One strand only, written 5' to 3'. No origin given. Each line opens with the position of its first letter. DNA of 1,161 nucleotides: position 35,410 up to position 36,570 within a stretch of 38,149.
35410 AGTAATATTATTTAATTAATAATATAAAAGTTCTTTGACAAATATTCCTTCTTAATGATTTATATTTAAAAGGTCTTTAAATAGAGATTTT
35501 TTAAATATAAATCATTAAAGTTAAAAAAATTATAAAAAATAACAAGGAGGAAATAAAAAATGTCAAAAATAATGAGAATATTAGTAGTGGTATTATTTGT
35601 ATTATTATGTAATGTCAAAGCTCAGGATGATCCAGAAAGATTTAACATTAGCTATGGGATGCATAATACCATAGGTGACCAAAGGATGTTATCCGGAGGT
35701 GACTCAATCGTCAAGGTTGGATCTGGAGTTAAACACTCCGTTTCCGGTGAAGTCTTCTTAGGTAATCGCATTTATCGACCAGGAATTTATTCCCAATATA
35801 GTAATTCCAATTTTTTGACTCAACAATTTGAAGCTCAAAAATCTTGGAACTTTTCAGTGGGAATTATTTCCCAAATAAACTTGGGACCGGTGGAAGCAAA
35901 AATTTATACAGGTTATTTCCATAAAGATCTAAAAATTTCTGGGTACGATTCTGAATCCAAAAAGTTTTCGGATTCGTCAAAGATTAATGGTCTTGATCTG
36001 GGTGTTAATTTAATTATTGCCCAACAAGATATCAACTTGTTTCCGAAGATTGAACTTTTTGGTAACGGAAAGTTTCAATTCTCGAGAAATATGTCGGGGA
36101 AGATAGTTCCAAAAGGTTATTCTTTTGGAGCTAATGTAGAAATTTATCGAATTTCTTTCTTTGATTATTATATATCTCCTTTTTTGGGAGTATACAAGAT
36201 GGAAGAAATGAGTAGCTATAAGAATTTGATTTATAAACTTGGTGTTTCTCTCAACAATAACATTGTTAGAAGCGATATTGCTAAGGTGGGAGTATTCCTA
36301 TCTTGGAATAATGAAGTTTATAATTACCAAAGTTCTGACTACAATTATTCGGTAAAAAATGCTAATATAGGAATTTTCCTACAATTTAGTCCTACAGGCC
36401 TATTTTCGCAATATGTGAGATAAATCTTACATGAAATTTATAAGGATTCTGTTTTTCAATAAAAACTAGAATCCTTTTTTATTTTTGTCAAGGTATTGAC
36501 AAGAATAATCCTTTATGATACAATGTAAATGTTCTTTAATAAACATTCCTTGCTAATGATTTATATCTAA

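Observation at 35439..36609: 79-nt structured leader kept at ~92% identity upstream of two paralogs whose proteins have diverged far more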

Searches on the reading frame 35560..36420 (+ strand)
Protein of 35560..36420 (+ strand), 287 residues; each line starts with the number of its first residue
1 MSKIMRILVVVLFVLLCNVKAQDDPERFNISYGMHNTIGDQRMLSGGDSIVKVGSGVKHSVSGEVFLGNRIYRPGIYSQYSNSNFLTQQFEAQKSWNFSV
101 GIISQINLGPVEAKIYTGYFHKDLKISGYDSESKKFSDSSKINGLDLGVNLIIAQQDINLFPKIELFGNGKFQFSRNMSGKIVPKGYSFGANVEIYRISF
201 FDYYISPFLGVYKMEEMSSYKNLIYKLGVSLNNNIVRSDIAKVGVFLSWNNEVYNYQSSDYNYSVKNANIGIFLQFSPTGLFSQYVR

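Call 11: search_protein_families(library=pfam, proteins=[window:35560-36420:+], max_evalue=1)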
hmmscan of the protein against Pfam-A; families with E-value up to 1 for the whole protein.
window:35560-36420:+ (287 aa): 0 families

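Call 12: find_homologous_proteins(query=window:35560-36420:+)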
Query window:35560-36420:+ (287 aa): 6 proteins with E <= 0.001 among 330 candidates.
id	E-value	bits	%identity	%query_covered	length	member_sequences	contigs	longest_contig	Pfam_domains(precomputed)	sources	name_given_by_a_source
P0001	9.4e-183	624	99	100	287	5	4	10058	-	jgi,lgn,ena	-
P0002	1.2e-145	502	78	99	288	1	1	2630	-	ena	-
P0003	2.5e-145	501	76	100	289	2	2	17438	-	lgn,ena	-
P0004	2.8e-141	488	76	100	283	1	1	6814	-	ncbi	-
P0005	5.4e-127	441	69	100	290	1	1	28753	-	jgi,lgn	jgi:hypothetical protein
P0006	3.7e-116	405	68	92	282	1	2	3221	-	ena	-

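Call 14: find_encoding_contigs(protein=P0005, flank=5000, max_places=4)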
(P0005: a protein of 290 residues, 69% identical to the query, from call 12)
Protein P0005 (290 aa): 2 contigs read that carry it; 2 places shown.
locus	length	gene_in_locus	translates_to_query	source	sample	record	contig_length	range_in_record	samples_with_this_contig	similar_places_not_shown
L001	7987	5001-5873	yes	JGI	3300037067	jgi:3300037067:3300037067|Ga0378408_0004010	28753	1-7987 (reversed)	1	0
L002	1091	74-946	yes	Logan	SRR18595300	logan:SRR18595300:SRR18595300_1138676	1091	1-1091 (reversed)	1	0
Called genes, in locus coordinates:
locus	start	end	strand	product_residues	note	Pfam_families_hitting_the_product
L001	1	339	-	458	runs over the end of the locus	PF13727:CoA_binding_3, PF02397:Bac_transf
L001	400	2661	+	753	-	PF04932:Wzy_C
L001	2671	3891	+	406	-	PF13439:Glyco_transf_4, PF13477:Glyco_trans_4_2 (weak), PF13579:Glyco_trans_4_4, PF00534:Glycos_transf_1, PF13692:Glyco_trans_1_4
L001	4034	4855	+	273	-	-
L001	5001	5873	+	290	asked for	-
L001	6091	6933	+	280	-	-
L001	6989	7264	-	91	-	PF01016:Ribosomal_L27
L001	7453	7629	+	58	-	PF12797:Fer4_2 (weak), PF12837:Fer4_6 (weak), PF12838:Fer4_7 (faint), PF25160:LdpA_Fe-S-bd (faint), PF00037:Fer4, PF13459:Fer4_15, PF14697:Fer4_21 (weak), PF13370:Fer4_13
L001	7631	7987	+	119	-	?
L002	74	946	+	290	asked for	-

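Call 15: find_encoding_contigs(protein=P0003, flank=5000, max_places=4)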
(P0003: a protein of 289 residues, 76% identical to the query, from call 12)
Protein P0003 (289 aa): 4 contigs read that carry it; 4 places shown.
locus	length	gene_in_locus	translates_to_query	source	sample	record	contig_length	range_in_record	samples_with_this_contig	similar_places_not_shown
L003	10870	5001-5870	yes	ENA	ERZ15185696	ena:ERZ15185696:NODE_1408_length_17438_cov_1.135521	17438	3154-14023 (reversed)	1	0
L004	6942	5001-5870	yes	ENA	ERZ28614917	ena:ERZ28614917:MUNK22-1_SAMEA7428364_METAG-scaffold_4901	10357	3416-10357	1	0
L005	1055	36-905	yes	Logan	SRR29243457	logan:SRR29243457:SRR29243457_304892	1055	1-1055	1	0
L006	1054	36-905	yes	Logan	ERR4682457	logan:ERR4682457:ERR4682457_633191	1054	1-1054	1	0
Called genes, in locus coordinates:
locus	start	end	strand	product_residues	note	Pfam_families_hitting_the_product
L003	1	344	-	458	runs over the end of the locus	PF13727:CoA_binding_3, PF02397:Bac_transf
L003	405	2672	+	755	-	PF04932:Wzy_C, PF13181:TPR_8 (faint)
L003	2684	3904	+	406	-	PF13439:Glyco_transf_4, PF13477:Glyco_trans_4_2 (weak), PF13579:Glyco_trans_4_4, PF00534:Glycos_transf_1, PF13692:Glyco_trans_1_4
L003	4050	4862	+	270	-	-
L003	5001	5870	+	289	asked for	-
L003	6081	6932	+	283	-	-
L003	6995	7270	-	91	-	PF01016:Ribosomal_L27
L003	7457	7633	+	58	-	PF12797:Fer4_2 (weak), PF12837:Fer4_6 (weak), PF12838:Fer4_7 (faint), PF25160:LdpA_Fe-S-bd (faint), PF00037:Fer4, PF13459:Fer4_15, PF14697:Fer4_21 (weak), PF13370:Fer4_13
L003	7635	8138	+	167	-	-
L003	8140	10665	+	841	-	PF26449:DUF8128, PF10412:TrwB_AAD_bind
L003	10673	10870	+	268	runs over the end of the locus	PF02673:BacA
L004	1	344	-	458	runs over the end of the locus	PF13727:CoA_binding_3, PF02397:Bac_transf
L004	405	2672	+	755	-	PF04932:Wzy_C, PF13181:TPR_8 (faint)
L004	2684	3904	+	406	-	PF13439:Glyco_transf_4, PF13477:Glyco_trans_4_2 (weak), PF13579:Glyco_trans_4_4, PF00534:Glycos_transf_1, PF13692:Glyco_trans_1_4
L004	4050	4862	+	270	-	-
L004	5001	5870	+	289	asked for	-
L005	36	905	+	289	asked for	-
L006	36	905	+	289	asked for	-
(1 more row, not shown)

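Call 16: find_encoding_contigs(protein=P0004, flank=5000, max_places=4)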
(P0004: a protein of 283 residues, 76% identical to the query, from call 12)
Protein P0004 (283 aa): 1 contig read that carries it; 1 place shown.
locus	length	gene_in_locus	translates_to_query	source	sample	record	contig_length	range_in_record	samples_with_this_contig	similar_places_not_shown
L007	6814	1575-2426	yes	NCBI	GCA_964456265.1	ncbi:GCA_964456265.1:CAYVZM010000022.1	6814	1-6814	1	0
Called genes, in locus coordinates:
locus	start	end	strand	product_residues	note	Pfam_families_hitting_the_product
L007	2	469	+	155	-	?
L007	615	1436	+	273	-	-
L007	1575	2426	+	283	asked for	-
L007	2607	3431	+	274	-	-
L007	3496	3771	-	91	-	PF01016:Ribosomal_L27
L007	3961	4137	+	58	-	PF12797:Fer4_2 (weak), PF12837:Fer4_6 (weak), PF12838:Fer4_7 (faint), PF25160:LdpA_Fe-S-bd (faint), PF00037:Fer4, PF13459:Fer4_15, PF14697:Fer4_21 (weak), PF13370:Fer4_13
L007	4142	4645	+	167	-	-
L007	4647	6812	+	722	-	?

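Call 24: find_encoding_contigs(protein=P0006, flank=5000, max_places=3)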
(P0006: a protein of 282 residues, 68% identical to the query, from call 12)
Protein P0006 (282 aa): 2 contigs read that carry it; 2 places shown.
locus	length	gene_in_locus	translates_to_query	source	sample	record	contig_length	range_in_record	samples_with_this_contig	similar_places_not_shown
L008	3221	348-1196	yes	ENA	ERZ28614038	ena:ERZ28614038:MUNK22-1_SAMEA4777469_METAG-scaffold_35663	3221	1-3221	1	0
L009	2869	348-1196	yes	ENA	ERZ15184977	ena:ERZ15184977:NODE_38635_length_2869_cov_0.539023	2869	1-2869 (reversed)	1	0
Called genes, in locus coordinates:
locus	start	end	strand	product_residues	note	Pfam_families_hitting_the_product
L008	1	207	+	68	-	?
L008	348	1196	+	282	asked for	-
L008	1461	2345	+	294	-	-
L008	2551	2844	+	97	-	-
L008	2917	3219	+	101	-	?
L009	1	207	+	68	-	?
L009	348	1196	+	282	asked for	-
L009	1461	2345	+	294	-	-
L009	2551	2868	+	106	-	?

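Call 25: find_encoding_contigs(protein=P0002, flank=5000, max_places=3)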
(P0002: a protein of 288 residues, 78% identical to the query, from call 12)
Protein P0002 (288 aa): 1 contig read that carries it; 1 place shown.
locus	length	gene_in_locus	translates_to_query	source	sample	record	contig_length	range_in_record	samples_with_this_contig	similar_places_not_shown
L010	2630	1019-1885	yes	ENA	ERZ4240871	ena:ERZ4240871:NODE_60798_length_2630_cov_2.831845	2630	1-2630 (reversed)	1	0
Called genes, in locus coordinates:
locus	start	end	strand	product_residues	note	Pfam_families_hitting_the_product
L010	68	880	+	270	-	-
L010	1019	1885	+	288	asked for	-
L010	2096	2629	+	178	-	?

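Call 26: find_encoding_contigs(protein=P0001, flank=6000, max_places=4)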
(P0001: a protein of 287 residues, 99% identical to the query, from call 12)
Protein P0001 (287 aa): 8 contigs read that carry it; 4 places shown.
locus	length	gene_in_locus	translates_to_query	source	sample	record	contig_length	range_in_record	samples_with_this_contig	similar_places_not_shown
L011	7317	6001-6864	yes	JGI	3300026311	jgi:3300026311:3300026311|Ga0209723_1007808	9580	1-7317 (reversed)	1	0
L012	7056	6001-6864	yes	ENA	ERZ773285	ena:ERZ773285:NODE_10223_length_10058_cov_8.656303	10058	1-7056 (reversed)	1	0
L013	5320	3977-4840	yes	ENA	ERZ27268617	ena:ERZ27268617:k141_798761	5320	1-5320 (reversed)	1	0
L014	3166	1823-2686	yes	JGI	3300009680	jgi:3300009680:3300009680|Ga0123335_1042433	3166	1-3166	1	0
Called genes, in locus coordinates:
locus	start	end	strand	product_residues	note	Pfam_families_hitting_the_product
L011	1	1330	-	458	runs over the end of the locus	PF13727:CoA_binding_3, PF02397:Bac_transf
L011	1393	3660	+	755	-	PF04932:Wzy_C, PF21033:RMD1-3 (faint), PF13431:TPR_17 (faint), PF12895:ANAPC3 (faint), PF13181:TPR_8 (faint), PF14559:TPR_19 (faint)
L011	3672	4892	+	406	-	PF13439:Glyco_transf_4, PF13477:Glyco_trans_4_2 (weak), PF13579:Glyco_trans_4_4, PF00534:Glycos_transf_1, PF13692:Glyco_trans_1_4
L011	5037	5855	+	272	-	-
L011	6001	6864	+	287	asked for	-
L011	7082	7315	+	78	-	?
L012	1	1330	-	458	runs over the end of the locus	PF13727:CoA_binding_3, PF02397:Bac_transf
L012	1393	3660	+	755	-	PF04932:Wzy_C, PF21033:RMD1-3 (faint), PF13431:TPR_17 (faint), PF12895:ANAPC3 (faint), PF13181:TPR_8 (faint), PF14559:TPR_19 (faint)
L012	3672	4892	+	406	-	PF13439:Glyco_transf_4, PF13477:Glyco_trans_4_2 (weak), PF13579:Glyco_trans_4_4, PF00534:Glycos_transf_1, PF13692:Glyco_trans_1_4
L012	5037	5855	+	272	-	-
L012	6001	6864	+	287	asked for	-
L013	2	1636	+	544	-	?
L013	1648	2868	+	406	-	PF13439:Glyco_transf_4, PF13477:Glyco_trans_4_2 (weak), PF13579:Glyco_trans_4_4, PF00534:Glycos_transf_1, PF13692:Glyco_trans_1_4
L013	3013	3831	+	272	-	-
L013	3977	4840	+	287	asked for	-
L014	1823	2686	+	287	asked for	-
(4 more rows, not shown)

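Call 34: find_homologous_proteins(query=A2, max_evalue=0.01)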
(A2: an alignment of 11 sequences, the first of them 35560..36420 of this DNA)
Query A2 (11 sequences) (287 aa, profile of the alignment): 10 proteins with E <= 0.01 among 4431 candidates.
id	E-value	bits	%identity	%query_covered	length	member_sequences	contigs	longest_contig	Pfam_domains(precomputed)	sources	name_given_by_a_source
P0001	9.8e-123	427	99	100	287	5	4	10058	-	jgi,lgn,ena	-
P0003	3.2e-120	419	76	100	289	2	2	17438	-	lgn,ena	-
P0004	8.0e-119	414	76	100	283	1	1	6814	-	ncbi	-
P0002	1.6e-118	413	78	99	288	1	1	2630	-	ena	-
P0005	4.6e-118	412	69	100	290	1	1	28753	-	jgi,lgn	jgi:hypothetical protein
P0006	2.3e-114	399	68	92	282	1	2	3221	-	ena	-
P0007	1.4e-106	374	29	96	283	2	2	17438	-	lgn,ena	-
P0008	2.1e-106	373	28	99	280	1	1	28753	-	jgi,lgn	jgi:hypothetical protein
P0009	1.3e-97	345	31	91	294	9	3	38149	-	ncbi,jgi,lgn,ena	-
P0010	2.6e-92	327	31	78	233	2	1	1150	-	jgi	jgi:hypothetical protein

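Call 40: search_protein_representatives(alignment_id=A3)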
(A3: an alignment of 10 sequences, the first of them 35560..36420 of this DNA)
Query: 10 sequences, 286 profile positions. Proteins with E-value up to 0.001 (for the whole library): 23; up to 1e-10: 18; up to 1e-30: 8. The best 23 are listed.
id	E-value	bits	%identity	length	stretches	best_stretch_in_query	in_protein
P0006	4.3e-128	442.9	-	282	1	1-282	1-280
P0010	1.1e-89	316.8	-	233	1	56-285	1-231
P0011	3.1e-74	266.1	-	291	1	1-286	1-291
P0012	1.7e-65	237.4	-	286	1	1-285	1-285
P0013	1.8e-50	188.2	-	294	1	1-286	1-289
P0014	3.0e-46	174.3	-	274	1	1-282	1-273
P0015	7.7e-38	146.7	-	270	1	1-282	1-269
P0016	3.3e-31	124.9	-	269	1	1-245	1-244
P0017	1.7e-26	109.5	-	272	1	1-251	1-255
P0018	4.7e-25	104.8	-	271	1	3-245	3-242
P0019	6.2e-25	104.4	-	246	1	20-246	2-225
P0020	1.1e-24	103.6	-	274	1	1-253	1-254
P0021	1.3e-24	103.3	-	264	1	1-247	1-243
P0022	2.5e-23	99.1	-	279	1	3-246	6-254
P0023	3.4e-21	92.1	-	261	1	1-248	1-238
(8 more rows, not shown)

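Call 41: find_encoding_contigs(protein=P0012, flank=4000, max_places=3)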
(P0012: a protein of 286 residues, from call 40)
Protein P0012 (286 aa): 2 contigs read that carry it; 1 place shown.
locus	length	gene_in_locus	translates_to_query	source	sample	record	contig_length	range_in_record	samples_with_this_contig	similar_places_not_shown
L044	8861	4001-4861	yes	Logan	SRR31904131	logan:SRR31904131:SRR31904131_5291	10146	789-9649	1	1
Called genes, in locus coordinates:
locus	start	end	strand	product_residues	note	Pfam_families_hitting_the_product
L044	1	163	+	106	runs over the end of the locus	-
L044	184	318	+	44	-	-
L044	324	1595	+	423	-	-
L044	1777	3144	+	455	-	-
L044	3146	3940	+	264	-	-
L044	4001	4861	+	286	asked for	-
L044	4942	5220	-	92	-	PF01016:Ribosomal_L27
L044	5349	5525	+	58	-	PF12797:Fer4_2 (weak), PF12837:Fer4_6 (weak), PF12838:Fer4_7 (faint), PF25160:LdpA_Fe-S-bd (faint), PF00037:Fer4, PF13459:Fer4_15, PF14697:Fer4_21 (weak), PF13370:Fer4_13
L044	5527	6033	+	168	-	-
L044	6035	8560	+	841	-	PF26449:DUF8128, PF10412:TrwB_AAD_bind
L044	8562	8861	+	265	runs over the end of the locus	?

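Call 42: predict_structure(alignment_id=A3)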
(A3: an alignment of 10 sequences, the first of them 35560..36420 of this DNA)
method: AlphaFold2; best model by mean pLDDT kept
length: 287 residues; sequences in the alignment: 10
mean_pLDDT: 75.9   pTM: 0.70
mean pLDDT of the five models: 75.9, 75.3, 74.7, 72.6, 68.3
residues with pLDDT >= 90: 74; 70-90: 128; 50-70: 47; < 50: 38
segments of 3 or more residues with pLDDT < 50: 16-23, 40-53, 253-258, 260-264, 285-287
pLDDT, mean of each block of 10 residues (from residue 1): 64 48 62 77 42 66 84 90 71 85 89 93 82 78 91 81 89 71 82 88 89 72 86 81 87 50 57 85 54
secondary structure, 60 per line:
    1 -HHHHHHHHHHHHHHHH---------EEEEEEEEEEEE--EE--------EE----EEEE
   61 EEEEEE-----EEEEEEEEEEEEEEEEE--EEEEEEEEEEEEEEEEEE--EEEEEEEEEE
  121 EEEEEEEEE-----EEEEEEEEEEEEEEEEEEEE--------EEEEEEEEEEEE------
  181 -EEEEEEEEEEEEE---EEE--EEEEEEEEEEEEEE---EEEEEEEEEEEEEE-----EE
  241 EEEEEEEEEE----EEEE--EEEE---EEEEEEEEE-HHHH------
elements in order: H2-17 E27-38 E57-66 E72-88 E91-108 E111-129 E135-154 E163-174 E182-194 E198-200 E203-216 E220-233 E239-250 E255-258 E261-264 E268-276 H278-281

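Call 45: find_encoding_contigs(protein=P0011, flank=4000, max_places=3)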
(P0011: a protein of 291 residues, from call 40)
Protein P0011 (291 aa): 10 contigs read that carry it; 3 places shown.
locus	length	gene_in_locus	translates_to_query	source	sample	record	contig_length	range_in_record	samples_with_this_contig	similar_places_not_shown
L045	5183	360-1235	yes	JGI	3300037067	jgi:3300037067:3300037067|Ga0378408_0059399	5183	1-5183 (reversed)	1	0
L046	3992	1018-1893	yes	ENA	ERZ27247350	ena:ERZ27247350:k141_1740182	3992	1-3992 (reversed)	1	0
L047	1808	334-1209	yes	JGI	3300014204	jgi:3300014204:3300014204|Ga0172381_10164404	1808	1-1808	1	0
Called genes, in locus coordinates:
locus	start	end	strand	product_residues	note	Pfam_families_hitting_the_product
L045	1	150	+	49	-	?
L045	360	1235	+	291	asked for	-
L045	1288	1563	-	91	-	PF01016:Ribosomal_L27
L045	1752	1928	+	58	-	PF12797:Fer4_2 (weak), PF12837:Fer4_6 (weak), PF12838:Fer4_7 (faint), PF25160:LdpA_Fe-S-bd (faint), PF00037:Fer4, PF13459:Fer4_15, PF14697:Fer4_21 (weak), PF13370:Fer4_13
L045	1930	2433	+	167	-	-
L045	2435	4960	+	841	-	PF26449:DUF8128, PF10412:TrwB_AAD_bind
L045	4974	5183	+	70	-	?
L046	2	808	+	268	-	?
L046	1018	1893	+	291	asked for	-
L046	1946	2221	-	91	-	PF01016:Ribosomal_L27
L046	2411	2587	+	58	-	PF12797:Fer4_2 (weak), PF12837:Fer4_6 (weak), PF12838:Fer4_7 (faint), PF25160:LdpA_Fe-S-bd (faint), PF00037:Fer4, PF13459:Fer4_15, PF14697:Fer4_21 (weak), PF13370:Fer4_13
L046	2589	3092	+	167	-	-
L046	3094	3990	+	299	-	?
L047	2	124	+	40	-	?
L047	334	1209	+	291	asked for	-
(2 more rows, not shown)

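Call 47: find_encoding_contigs(protein=P0014, flank=4000, max_places=3)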
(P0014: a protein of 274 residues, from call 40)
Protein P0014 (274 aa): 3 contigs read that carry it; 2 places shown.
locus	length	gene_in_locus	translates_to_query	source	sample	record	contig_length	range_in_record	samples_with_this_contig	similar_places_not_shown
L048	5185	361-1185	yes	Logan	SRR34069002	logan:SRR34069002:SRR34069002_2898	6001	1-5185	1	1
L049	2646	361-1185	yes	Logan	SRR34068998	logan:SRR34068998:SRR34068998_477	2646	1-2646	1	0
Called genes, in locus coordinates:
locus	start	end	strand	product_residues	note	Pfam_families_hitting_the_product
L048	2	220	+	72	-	?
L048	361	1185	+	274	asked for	-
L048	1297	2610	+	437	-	-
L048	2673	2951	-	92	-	PF01016:Ribosomal_L27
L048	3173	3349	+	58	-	PF12797:Fer4_2 (weak), PF12837:Fer4_6 (weak), PF25160:LdpA_Fe-S-bd (faint), PF00037:Fer4 (weak), PF13459:Fer4_15, PF14697:Fer4_21 (faint), PF13370:Fer4_13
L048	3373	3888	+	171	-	-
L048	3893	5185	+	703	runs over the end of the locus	?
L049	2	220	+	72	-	?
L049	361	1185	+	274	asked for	-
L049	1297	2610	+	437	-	-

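Call 48: find_encoding_contigs(protein=P0015, flank=4000, max_places=3)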
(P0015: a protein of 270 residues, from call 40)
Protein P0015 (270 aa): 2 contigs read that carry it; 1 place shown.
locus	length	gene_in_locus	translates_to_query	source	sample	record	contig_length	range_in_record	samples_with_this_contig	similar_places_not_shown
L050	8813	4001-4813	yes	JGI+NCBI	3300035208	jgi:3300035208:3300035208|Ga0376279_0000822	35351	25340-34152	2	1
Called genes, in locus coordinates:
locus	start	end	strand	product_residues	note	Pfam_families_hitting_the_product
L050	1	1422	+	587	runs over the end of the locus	PF14885:GHL15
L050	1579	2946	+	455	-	-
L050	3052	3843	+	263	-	-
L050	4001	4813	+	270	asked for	-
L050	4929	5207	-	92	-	PF01016:Ribosomal_L27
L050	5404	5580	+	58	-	PF12797:Fer4_2 (weak), PF12837:Fer4_6 (weak), PF12838:Fer4_7 (faint), PF25160:LdpA_Fe-S-bd (faint), PF00037:Fer4, PF13459:Fer4_15, PF14697:Fer4_21 (weak), PF13370:Fer4_13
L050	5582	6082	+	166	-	-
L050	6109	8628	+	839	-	PF26449:DUF8128, PF12696:TraG-D_C (faint), PF10412:TrwB_AAD_bind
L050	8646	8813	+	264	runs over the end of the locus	PF02673:BacA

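Call 49: find_encoding_contigs(protein=P0020, flank=4000, max_places=3)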
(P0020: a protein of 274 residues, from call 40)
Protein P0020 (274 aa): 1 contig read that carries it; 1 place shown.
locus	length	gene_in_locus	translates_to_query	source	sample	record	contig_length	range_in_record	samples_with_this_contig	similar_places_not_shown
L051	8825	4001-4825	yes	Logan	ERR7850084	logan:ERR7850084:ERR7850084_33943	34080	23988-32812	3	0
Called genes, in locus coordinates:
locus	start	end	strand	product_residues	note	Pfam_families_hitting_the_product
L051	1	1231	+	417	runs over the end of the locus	PF13439:Glyco_transf_4, PF13477:Glyco_trans_4_2, PF13579:Glyco_trans_4_4, PF00534:Glycos_transf_1, PF13692:Glyco_trans_1_4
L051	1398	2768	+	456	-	-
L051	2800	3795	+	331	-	-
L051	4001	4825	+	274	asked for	-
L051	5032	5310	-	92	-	PF01016:Ribosomal_L27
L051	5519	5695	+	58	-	PF12797:Fer4_2 (weak), PF12837:Fer4_6 (weak), PF12838:Fer4_7 (faint), PF25160:LdpA_Fe-S-bd (faint), PF00037:Fer4, PF13459:Fer4_15, PF14697:Fer4_21 (weak), PF13370:Fer4_13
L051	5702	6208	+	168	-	-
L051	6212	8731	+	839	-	PF26449:DUF8128, PF10412:TrwB_AAD_bind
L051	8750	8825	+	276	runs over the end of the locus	PF02673:BacA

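Call 50: fold_search(model_id=the predicted structure, library=pdb)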
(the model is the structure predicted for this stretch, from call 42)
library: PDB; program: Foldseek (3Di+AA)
matches with E <= 10: 939; with E <= 0.001: 58
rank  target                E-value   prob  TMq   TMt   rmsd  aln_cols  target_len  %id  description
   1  3aeh_A                4.9e-07  1.00  0.48  0.49  11.9       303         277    8  Integral membrane domain of autotransporter Hbp (released 2010-07-07)
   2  3qq2_C                7.3e-06  1.00  0.50  0.56   8.5       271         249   10  Crystal Structure of the Beta Domain of the Bordetella Autotransporter Brka (released 2011-04-13)
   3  3qq2_A                1.1e-05  1.00  0.46  0.52   8.7       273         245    8  Crystal Structure of the Beta Domain of the Bordetella Autotransporter Brka (released 2011-04-13)
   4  3slt                  1.1e-05  1.00  0.48  0.46  14.3       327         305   12  Pre-cleavage Structure of the Autotransporter EspP - N1023S Mutant (released 2011-11-16)
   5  2qom_A                1.2e-05  1.00  0.50  0.54   7.2       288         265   11  The crystal structure of the E.coli EspP autotransporter Beta-domain. (released 2007-11-13)
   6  8bo2_P                1.2e-05  1.00  0.50  0.48  11.5       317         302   10  BAM-EspP complex structure with BamA-S425C/EspP-S1299C mutations in nanodisc (released 2023-04-26)
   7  3slo                  1.2e-05  1.00  0.49  0.47  12.3       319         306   12  Pre-cleavage Structure of the Autotransporter EspP - N1023D mutant (released 2011-11-16)
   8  3kvn_X                1.4e-05  1.00  0.43  0.23  10.4       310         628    9  Crystal structure of the full-length autotransporter EstA from Pseudomonas aeruginosa (released 2010-01-26)
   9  9oqa                  1.4e-05  1.00  0.47  0.25  11.8       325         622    9  Cryo-EM structure of AaaA, a Pseudomonas Aeruginosa autotransporter (released 2025-08-13)
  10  1uyn                  1.7e-05  1.00  0.45  0.46  11.9       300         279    9  Translocator domain of autotransporter NalP from Neisseria meningitidis (released 2004-03-18)
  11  3slj                  1.8e-05  1.00  0.48  0.46  12.7       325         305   11  Pre-cleavage Structure of the Autotransporter EspP - N1023A mutant (released 2011-11-16)
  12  3kvn_A                2.9e-05  1.00  0.43  0.23  10.3       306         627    9  Crystal structure of the full-length autotransporter EstA from Pseudomonas aeruginosa (released 2010-01-26)
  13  4mee                  2.9e-05  1.00  0.41  0.39  10.8       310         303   12  Crystal structure of the transport unit of the autotransporter AIDA-I from Escherichia coli (released 2014-06-04)
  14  2r4o_A                3.2e-05  1.00  0.39  0.30  11.8       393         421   10  Crystal structure of the long-chain fatty acid transporter FadL mutant delta NPA (released 2008-09-16)
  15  1uyo                  4.2e-05  1.00  0.49  0.50  11.2       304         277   10  Translocator domain of autotransporter NalP from Neisseria meningitidis (released 2004-03-19)
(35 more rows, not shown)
